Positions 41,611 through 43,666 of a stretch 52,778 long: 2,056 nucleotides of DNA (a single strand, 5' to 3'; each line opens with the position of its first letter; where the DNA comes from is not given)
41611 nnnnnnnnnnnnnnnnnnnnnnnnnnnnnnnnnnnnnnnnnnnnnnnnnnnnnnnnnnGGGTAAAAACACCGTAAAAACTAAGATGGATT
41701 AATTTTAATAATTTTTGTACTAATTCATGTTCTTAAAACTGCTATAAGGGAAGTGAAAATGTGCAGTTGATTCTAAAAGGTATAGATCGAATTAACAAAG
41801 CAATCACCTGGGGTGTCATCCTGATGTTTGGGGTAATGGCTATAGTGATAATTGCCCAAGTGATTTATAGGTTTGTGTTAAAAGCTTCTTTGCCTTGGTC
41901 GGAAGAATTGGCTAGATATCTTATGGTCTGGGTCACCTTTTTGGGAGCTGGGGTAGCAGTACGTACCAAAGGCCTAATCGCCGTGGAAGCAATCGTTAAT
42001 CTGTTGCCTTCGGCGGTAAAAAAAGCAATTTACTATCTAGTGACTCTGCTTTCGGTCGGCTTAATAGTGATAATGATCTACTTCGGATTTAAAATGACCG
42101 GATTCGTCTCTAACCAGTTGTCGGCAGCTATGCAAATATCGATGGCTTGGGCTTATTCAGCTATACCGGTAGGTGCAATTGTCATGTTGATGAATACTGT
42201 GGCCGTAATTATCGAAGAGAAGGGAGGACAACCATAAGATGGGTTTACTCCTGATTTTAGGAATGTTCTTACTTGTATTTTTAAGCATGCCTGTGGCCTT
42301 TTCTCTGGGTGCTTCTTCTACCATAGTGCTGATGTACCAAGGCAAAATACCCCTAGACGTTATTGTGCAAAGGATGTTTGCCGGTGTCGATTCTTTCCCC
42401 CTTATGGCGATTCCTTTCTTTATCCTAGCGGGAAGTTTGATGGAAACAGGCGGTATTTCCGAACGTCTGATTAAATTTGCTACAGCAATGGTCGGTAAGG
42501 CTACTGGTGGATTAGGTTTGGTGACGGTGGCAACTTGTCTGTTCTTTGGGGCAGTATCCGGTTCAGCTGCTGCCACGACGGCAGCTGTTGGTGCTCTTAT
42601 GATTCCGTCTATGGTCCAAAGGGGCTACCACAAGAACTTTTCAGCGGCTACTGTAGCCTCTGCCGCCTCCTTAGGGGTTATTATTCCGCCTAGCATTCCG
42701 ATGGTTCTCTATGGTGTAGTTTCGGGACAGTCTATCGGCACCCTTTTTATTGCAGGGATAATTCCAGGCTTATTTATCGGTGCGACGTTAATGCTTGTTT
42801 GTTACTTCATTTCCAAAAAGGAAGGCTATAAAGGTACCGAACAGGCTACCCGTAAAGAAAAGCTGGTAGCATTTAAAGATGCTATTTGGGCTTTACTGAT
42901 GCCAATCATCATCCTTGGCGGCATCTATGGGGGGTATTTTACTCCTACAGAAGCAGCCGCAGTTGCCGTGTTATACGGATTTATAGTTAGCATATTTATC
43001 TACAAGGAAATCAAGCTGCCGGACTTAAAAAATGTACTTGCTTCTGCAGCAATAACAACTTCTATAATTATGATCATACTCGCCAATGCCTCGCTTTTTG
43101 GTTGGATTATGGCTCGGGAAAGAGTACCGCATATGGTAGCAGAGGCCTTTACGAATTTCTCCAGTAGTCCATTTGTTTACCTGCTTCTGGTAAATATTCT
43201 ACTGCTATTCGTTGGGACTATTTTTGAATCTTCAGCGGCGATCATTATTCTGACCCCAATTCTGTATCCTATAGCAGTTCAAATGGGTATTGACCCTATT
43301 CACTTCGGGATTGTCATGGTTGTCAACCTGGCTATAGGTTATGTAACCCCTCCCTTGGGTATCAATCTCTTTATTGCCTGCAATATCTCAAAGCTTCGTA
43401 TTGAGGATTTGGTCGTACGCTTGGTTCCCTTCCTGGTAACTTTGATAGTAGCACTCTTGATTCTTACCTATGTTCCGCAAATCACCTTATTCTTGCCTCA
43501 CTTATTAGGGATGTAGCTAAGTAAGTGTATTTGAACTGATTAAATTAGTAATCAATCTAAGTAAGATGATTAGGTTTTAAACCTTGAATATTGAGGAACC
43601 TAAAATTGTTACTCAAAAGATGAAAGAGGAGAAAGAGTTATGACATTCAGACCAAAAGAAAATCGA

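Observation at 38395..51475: Nickel-pincer (Lar) cofactor genes embedded in a TRAP/aldolase/GntR locus around a divergent LarA-like enzyme: a candidate undescribed hydroxyacid pathway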

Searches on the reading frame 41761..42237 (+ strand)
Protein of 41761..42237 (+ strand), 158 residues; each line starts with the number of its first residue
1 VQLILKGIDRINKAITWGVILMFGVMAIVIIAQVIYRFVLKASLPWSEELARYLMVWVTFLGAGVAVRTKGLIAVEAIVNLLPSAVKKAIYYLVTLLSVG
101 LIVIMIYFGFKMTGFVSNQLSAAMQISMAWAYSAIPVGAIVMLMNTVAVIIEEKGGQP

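Call 3: search_protein_families(library=pfam, proteins=[window:41761-42237:+])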
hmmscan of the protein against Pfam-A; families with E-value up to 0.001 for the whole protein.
window:41761-42237:+ (158 aa): 1 family
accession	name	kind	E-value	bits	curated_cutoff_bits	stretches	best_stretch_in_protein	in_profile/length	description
PF04290.18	DctQ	-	9.5e-34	116.6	28.3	1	26-152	1-128/132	Tripartite ATP-independent periplasmic transporters, DctQ component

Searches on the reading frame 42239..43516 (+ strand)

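Call 3: search_protein_families(library=pfam, proteins=[window:42239-43516:+])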
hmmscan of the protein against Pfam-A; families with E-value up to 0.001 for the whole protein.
window:42239-43516:+ (425 aa): 2 families
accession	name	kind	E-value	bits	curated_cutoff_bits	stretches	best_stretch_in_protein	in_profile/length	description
PF06808.19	DctM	-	1.7e-130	436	23.8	1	7-415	2-413/413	Tripartite ATP-independent periplasmic transporter, DctM component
PF03606.21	DcuC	-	1.7e-05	24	23.1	1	274-411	76-216/461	C4-dicarboxylate anaerobic carrier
